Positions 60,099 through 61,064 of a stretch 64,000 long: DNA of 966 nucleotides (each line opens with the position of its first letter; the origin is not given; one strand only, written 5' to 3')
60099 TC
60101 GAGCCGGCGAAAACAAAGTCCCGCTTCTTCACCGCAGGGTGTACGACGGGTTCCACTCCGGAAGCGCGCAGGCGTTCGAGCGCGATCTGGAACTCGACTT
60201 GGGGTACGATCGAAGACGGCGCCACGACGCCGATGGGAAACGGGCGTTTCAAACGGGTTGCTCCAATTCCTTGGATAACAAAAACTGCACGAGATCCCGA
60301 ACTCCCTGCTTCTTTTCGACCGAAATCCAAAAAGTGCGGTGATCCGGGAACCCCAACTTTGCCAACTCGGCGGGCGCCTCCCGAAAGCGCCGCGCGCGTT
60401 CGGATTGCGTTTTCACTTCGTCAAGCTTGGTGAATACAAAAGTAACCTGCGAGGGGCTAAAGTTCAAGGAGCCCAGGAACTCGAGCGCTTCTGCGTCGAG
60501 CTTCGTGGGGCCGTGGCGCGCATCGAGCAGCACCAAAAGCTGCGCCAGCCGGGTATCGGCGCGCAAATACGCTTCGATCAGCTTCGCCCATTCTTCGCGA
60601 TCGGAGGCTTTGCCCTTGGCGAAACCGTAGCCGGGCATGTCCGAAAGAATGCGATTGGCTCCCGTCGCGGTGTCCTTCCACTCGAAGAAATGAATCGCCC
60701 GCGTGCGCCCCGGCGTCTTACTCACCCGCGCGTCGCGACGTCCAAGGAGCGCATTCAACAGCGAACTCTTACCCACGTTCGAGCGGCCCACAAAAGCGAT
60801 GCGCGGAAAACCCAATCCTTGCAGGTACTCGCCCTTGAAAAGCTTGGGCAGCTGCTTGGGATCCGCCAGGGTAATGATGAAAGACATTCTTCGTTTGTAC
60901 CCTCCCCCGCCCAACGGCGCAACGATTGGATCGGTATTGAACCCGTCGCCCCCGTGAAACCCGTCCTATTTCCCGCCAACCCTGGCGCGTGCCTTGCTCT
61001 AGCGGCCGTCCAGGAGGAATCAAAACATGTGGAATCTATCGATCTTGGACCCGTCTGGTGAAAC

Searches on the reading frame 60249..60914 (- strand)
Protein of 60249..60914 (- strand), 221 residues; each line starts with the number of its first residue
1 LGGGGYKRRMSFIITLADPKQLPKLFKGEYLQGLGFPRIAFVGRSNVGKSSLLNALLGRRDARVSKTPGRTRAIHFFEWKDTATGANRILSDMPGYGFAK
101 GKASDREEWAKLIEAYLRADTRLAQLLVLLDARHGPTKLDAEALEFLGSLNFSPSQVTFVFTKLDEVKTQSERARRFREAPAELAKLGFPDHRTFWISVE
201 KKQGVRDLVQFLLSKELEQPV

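Call 10: search_protein_families(library=pfam, proteins=[window:60249-60914:-], max_evalue=0.01)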
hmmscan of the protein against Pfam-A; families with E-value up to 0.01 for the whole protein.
window:60249-60914:- (221 aa): 5 families
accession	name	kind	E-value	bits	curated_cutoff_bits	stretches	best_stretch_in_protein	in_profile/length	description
PF01926.29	MMR_HSR1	-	7.5e-21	74.8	21.9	1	38-161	1-111/113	50S ribosome-binding GTPase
PF03193.22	RsgA_GTPase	-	5.3e-07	30.1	30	1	39-67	109-137/174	RsgA GTPase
PF02421.24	FeoB_N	-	1.1e-05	25.4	27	1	38-107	2-67/156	Ferrous iron transport protein B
PF00350.29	Dynamin_N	-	2.7e-05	24.7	27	1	39-61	1-23/168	Dynamin family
PF04548.22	AIG1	-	0.0065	16.2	27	1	38-171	2-133/212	AIG1 family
